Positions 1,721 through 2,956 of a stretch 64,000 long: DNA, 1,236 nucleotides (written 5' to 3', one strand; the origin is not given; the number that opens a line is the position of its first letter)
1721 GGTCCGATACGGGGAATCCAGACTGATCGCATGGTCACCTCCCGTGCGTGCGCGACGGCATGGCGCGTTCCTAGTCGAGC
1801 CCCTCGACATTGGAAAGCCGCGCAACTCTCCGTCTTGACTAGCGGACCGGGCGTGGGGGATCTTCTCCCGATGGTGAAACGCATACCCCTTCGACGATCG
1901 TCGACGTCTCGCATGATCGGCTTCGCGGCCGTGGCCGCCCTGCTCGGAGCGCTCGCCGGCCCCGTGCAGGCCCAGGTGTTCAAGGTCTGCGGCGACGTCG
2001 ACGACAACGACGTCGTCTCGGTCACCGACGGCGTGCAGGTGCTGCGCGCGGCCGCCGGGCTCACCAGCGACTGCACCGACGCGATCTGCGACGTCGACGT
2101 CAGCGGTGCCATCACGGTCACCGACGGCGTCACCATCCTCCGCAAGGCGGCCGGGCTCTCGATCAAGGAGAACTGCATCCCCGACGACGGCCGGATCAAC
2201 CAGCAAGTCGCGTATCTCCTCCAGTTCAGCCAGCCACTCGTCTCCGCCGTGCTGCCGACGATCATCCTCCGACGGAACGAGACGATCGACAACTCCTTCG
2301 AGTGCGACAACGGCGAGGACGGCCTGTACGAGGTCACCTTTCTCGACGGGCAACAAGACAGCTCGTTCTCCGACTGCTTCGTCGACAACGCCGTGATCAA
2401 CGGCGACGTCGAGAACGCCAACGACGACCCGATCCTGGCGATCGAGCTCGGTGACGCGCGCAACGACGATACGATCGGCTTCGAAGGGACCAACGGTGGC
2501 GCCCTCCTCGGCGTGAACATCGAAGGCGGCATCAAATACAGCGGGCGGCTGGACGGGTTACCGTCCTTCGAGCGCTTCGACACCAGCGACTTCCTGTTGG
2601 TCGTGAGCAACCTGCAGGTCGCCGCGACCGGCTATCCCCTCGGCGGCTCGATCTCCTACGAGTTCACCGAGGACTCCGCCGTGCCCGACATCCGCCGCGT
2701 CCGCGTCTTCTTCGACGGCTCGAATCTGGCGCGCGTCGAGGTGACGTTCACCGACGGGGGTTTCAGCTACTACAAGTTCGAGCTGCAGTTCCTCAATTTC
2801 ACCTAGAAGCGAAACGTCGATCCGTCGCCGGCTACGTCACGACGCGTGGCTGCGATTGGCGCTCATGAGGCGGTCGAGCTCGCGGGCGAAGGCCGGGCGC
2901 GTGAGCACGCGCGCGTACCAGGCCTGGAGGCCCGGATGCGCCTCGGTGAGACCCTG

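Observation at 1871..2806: Dockerin-like Ca-binding repeats shared by a 312-aa secreted protein and a multicopper oxidase 44 kb away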

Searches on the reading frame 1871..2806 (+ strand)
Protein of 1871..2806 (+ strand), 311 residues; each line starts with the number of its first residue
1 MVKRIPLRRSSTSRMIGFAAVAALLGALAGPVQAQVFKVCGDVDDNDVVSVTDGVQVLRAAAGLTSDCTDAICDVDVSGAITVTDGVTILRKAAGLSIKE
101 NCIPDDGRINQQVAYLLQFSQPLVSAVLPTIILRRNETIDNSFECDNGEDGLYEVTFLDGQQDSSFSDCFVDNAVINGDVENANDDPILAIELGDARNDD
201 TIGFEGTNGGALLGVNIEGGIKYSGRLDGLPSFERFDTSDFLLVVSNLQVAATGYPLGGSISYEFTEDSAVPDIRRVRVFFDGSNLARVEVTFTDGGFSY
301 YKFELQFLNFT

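Call 3: search_protein_families(library=pfam, proteins=[window:1871-2806:+], max_evalue=1)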
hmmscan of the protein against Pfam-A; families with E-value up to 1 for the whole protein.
window:1871-2806:+ (311 aa): 2 families
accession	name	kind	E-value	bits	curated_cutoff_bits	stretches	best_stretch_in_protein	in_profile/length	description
PF14658.12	EF-hand_9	-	0.072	14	37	0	72-95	6-29/66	EF-hand domain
PF12296.13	HsbA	-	0.12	13.3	33.5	1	32-96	11-74/121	Hydrophobic surface binding protein A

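Call 4: search_protein_families(library=ncbifam, proteins=[window:1871-2806:+], max_evalue=1)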
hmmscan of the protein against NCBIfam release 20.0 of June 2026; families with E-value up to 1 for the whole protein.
window:1871-2806:+ (311 aa): 0 families

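Call 7: find_homologous_proteins(query=window:1871-2806:+, max_evalue=0.001)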
Query window:1871-2806:+ (311 aa): 151 proteins with E <= 0.001 among 8000 candidates; the best 120 are listed.
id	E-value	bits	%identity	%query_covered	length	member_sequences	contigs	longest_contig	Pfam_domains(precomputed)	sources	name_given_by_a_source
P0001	1.4e-189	647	100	95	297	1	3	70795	-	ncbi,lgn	-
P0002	1.9e-170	584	87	99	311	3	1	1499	-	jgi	jgi:hypothetical protein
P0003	4.9e-170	582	88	96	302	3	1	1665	-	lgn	-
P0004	1.2e-168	578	90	90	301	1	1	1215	-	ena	-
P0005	7.6e-164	562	84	99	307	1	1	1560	-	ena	-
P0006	2.5e-153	528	83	89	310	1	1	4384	-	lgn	-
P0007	4.6e-153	527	78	98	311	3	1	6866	-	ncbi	-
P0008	1.5e-152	525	77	97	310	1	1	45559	-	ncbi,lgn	-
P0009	3.4e-152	524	81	89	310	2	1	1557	-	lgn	-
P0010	4.3e-150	517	75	100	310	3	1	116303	-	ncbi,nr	ncbi:MAG: hypothetical protein IT293_08770 [Deltaproteobacteria bacterium]|nr:hypothetical protein [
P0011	4.7e-148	510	79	89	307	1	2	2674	-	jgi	jgi:hypothetical protein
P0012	2.8e-144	498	73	97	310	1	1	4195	-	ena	-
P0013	3.1e-144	498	74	97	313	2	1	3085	-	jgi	jgi:hypothetical protein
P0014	1.8e-143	495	77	92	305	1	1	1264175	-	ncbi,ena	-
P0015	3.7e-143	494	76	90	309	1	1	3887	-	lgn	-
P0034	8.6e-111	388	63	94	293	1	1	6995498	-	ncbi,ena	-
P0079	3.9e-19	87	56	34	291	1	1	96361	-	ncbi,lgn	-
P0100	1.8e-16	78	50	40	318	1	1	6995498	-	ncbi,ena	-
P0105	1.3e-15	75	65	23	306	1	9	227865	-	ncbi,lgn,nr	ncbi:MAG: hypothetical protein IT294_13290 [Deltaproteobacteria bacterium]|nr:hypothetical protein [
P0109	4.1e-15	74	69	21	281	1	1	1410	-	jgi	jgi:hypothetical protein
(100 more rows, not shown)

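Call 18: find_encoding_contigs(protein=P0001, flank=10000, max_places=3)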
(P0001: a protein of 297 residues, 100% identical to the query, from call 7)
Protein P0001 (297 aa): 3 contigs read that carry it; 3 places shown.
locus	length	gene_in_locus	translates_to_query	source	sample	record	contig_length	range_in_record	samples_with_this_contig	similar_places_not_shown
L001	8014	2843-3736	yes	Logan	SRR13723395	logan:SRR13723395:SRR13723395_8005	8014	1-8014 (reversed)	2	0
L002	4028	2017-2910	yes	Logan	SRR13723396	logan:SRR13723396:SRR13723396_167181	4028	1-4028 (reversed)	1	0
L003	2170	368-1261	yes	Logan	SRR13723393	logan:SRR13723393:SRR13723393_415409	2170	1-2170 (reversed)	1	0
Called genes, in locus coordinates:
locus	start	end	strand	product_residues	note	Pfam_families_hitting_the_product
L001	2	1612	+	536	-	?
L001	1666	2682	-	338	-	PF08240:ADH_N, PF00107:ADH_zinc_N, PF13602:ADH_zinc_N_2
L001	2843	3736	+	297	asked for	-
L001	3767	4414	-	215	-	PF02798:GST_N, PF13417:GST_N_3, PF13409:GST_N_2, PF00043:GST_C, PF14497:GST_C_3 (weak), PF13410:GST_C_2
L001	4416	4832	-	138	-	PF14539:DUF4442 (weak), PF13622:4HBT_3, PF03061:4HBT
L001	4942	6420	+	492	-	PF00392:GntR, PF00155:Aminotran_1_2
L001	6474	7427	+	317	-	PF04199:Cyclase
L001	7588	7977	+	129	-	PF04379:DUF525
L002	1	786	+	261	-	?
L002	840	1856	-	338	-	PF08240:ADH_N, PF00107:ADH_zinc_N, PF13602:ADH_zinc_N_2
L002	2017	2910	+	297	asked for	-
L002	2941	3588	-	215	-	PF02798:GST_N, PF13417:GST_N_3, PF13409:GST_N_2, PF00043:GST_C, PF14497:GST_C_3 (weak), PF13410:GST_C_2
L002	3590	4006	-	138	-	PF14539:DUF4442 (weak), PF13622:4HBT_3, PF03061:4HBT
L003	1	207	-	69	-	?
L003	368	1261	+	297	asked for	-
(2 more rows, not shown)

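Call 36: predict_structure(alignment_id=A2)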
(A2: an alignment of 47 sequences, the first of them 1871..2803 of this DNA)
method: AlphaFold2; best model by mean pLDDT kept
length: 311 residues; sequences in the alignment: 47
mean_pLDDT: 87.6   pTM: 0.73
mean pLDDT of the five models: 87.6, 87.4, 86.1, 85.2, 84.3
residues with pLDDT >= 90: 196; 70-90: 78; 50-70: 29; < 50: 8
segments of 3 or more residues with pLDDT < 50: 31-36
pLDDT, mean of each block of 10 residues (from residue 1): 55 76 68 50 81 91 88 79 89 76 79 97 96 93 95 95 96 95 88 97 87 92 96 96 97 92 97 97 91 95 93 84
secondary structure, 60 per line:
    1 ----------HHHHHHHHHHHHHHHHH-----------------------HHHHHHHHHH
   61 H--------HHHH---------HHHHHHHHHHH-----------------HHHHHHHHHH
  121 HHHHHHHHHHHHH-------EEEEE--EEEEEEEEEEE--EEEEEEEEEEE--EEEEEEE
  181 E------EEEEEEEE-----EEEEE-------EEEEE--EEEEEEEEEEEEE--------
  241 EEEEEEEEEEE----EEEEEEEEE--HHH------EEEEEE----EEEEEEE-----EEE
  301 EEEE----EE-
elements in order: H11-27 H51-61 H70-73 H83-93 H111-133 E141-145 E148-158 E161-171 E174-181 E188-195 E201-205 E213-217 E220-232 E241-251 E256-264 E276-281 E286-292 E298-304

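Call 47: find_encoding_contigs(protein=P0034, flank=10000, max_places=2)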
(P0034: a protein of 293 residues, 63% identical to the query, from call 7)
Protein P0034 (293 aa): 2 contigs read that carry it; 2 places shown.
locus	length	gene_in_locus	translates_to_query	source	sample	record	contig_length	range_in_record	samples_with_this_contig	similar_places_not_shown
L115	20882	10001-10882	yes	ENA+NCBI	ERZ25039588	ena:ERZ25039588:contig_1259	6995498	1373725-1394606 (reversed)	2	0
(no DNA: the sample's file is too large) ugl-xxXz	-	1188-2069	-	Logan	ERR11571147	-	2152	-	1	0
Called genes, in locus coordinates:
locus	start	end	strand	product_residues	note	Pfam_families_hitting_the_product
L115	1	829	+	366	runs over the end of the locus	PF13417:GST_N_3 (faint), PF00043:GST_C, PF13410:GST_C_2 (weak)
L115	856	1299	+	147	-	PF13622:4HBT_3, PF03061:4HBT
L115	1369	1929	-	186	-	-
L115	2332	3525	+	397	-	PF01734:Patatin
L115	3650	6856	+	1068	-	PF10282:Lactonase (faint)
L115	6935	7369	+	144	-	-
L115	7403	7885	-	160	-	PF01361:Tautomerase (faint)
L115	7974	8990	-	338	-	PF08240:ADH_N, PF00107:ADH_zinc_N, PF13602:ADH_zinc_N_2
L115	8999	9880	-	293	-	PF05853:BKACE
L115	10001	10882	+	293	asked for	-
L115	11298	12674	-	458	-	PF00296:Bac_luciferase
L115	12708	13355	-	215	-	PF02798:GST_N, PF13417:GST_N_3, PF13409:GST_N_2, PF00043:GST_C, PF14497:GST_C_3 (weak), PF13410:GST_C_2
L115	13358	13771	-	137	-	PF14539:DUF4442, PF13622:4HBT_3, PF03061:4HBT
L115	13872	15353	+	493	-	PF00392:GntR, PF00155:Aminotran_1_2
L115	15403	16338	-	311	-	PF00561:Abhydrolase_1, PF02129:Peptidase_S15, PF12146:Hydrolase_4, PF12697:Abhydrolase_6, PF00326:Peptidase_S9 (weak)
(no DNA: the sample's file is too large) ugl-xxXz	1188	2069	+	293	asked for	-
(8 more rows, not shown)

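Call 50: fold_search(model_id=the predicted structure, library=pdb)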
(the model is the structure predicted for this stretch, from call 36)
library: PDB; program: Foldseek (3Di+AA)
matches with E <= 10: 422; with E <= 0.001: 0
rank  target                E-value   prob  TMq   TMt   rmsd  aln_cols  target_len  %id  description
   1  8f5q_C                6.0e-02  0.13  0.12  0.14  19.1       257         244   14  Crystal structure of human PCNA in complex with the PIP box of FBH1 (released 2023-09-27)
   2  7m5m_B                6.0e-02  0.12  0.12  0.14  17.6       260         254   12  PCNA bound to peptide mimetic (released 2021-08-11)
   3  7qo1_F                7.1e-02  0.10  0.12  0.14  18.9       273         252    7  complex of DNA ligase I and FEN1 on PCNA and DNA (released 2023-01-11)
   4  6vvo_H                7.1e-02  0.08  0.11  0.13  19.1       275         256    9  Structure of the human clamp loader (Replication Factor C, RFC) bound to the sliding clamp (Proliferating Cell Nuclear (released 2020-02-26)
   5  7o1f_F                7.5e-02  0.10  0.11  0.13  17.1       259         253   11  PCNA from Chaetomium thermophilum in complex with PolD4 PIP peptide (released 2022-04-13)
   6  6o09_A                7.5e-02  0.10  0.11  0.13  18.4       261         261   13  Structure of AtPCNA in complex with the PIP motif of ATXR6 (released 2019-03-27)
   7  8t5t                  7.9e-02  0.33  0.15  0.22  15.4       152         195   12  Crystal structure of outer membrane lipoprotein carrier protein (LolA) from Borrelia burgdorferi (steric acid bound) (released 2023-06-28)
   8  4d2g_B                7.9e-02  0.12  0.12  0.14  18.0       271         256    9  Crystal structure of human PCNA in complex with p15 peptide (released 2015-03-18)
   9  8f5q_E                7.9e-02  0.11  0.12  0.14  18.8       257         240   11  Crystal structure of human PCNA in complex with the PIP box of FBH1 (released 2023-09-27)
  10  3tbl_B                8.8e-02  0.09  0.11  0.13  17.9       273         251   10  Structure of Mono-ubiquitinated PCNA: Implications for DNA Polymerase Switching and Okazaki Fragment Maturation (released 2012-05-23)
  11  7o1f_D                9.3e-02  0.09  0.11  0.13  17.5       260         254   10  PCNA from Chaetomium thermophilum in complex with PolD4 PIP peptide (released 2022-04-13)
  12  5ys7                  9.3e-02  0.05  0.09  0.09  20.3       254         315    7  Crystal structure of an OspA mutant (released 2018-11-14)
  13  6o09_C                9.9e-02  0.07  0.11  0.12  19.1       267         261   11  Structure of AtPCNA in complex with the PIP motif of ATXR6 (released 2019-03-27)
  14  1u7b_A                1.2e-01  0.09  0.12  0.14  18.3       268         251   10  Crystal structure of hPCNA bound to residues 331-350 of the flap endonuclease-1 (FEN1) (released 2004-12-14)
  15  7o1f_A                1.2e-01  0.08  0.11  0.13  17.0       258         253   11  PCNA from Chaetomium thermophilum in complex with PolD4 PIP peptide (released 2022-04-13)
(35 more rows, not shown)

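Call 59: find_encoding_contigs(protein=P0100, flank=10000, max_places=1)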
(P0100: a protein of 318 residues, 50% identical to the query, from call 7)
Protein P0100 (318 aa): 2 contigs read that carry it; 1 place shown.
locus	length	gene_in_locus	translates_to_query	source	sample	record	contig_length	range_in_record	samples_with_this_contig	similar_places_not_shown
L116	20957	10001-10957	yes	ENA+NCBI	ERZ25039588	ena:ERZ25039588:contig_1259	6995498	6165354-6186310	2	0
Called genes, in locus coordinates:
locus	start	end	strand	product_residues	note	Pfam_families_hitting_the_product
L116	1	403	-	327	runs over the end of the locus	PF00535:Glycos_transf_2, PF13641:Glyco_tranf_2_3 (faint)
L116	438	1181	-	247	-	PF13489:Methyltransf_23, PF13847:Methyltransf_31, PF08241:Methyltransf_11, PF08242:Methyltransf_12, PF13649:Methyltransf_25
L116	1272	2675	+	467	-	PF13483:Lactamase_B_3, PF12706:Lactamase_B_2 (weak)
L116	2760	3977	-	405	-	PF13240:Zn_Ribbon_1 (faint), PF13428:TPR_14 (faint), PF13371:TPR_9 (faint), PF13431:TPR_17 (faint), PF13414:TPR_11, PF13432:TPR_16, PF14559:TPR_19 (weak), PF07719:TPR_2 (weak), +6 more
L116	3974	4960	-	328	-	PF08100:Dimerisation, PF00891:Methyltransf_2, PF05175:MTS (weak), PF08241:Methyltransf_11, PF08242:Methyltransf_12 (weak), PF13649:Methyltransf_25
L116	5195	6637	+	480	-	PF02366:PMT, PF13231:PMT_2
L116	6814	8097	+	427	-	PF07044:DUF1329, PF17131:TP_0789-like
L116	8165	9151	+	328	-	PF00296:Bac_luciferase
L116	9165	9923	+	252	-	PF00378:ECH_1, PF16113:ECH_2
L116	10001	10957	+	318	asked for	-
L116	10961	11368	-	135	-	-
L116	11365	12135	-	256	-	-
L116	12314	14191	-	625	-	PF02412:TSP_3 (faint)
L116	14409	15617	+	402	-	-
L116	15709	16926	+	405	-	PF03062:MBOAT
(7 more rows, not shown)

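Call 60: find_encoding_contigs(protein=P0105, flank=10000, max_places=1)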
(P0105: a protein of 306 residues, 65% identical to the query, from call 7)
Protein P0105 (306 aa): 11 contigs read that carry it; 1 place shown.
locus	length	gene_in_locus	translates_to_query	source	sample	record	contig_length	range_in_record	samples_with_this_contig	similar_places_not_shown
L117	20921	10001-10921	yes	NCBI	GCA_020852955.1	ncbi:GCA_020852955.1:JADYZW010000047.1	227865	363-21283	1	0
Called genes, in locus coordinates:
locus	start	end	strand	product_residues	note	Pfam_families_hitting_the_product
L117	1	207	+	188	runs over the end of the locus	?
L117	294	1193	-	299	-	-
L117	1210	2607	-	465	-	-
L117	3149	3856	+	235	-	PF00481:PP2C, PF13672:PP2C_2, PF07228:SpoIIE (weak)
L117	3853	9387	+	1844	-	PF00069:Pkinase, PF07714:PK_Tyr_Ser-Thr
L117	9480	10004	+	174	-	-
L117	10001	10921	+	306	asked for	-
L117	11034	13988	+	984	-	PF00923:TAL_FSA, PF00342:PGI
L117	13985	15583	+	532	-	PF00479:G6PD_N, PF02781:G6PD_C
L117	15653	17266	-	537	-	PF01946:Thi4 (faint), PF00890:FAD_binding_2 (weak), PF01266:DAO (faint), PF01593:Amino_oxidase, PF12831:FAD_oxidored (faint), PF13450:NAD_binding_8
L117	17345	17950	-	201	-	PF00440:TetR_N, PF13305:TetR_C_33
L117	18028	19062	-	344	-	PF03446:NAD_binding_2, PF03807:F420_oxidored (faint), PF00393:6PGD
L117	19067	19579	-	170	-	PF01980:TrmO_N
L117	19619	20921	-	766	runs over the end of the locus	-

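Call 61: find_encoding_contigs(protein=P0079, flank=10000, max_places=1)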
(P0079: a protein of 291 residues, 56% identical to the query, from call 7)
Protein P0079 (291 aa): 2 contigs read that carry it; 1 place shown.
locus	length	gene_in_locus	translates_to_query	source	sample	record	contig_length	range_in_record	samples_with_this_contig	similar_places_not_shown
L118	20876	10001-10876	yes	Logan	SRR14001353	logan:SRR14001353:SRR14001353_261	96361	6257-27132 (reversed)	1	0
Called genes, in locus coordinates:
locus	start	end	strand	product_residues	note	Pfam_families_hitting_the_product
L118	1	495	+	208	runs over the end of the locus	PF00719:Pyrophosphatase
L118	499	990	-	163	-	-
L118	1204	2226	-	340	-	PF00155:Aminotran_1_2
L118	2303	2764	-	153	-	-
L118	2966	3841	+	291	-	PF01842:ACT (weak), PF13740:ACT_6, PF00551:Formyl_trans_N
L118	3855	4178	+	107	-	-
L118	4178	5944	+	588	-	PF14716:HHH_8, PF14520:HHH_5 (weak), PF14791:DNA_pol_B_thumb, PF02811:PHP (weak)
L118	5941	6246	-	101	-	-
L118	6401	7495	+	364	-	PF27233:MJ0711_N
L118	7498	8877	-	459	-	PF01435:Peptidase_M48, PF13431:TPR_17 (faint), PF13428:TPR_14 (faint), PF13181:TPR_8 (faint), PF13414:TPR_11 (faint), PF13424:TPR_12 (faint), PF13432:TPR_16, PF07719:TPR_2 (weak), +5 more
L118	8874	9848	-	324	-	PF00490:ALAD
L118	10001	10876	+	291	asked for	-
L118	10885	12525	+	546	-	-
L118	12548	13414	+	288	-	-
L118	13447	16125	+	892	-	PF00082:Peptidase_S8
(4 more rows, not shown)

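Call 65: search_protein_families(library=pfam, proteins=[P0109], max_evalue=0.1)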
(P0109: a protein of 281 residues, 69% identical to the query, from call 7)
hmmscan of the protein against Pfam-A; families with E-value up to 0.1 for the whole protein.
P0109 (281 aa): 3 families
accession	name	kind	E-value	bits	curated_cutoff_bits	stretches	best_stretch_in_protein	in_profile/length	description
PF00404.24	Dockerin_1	-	0.00075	20.1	22.9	1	217-264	2-51/57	Dockerin type I domain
PF13405.12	EF-hand_6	-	0.026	14.7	25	0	249-267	9-27/30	EF-hand domain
PF17312.8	Helveticin_J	-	0.045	13.5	25.5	1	18-64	136-182/314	Bacteriocin helveticin-J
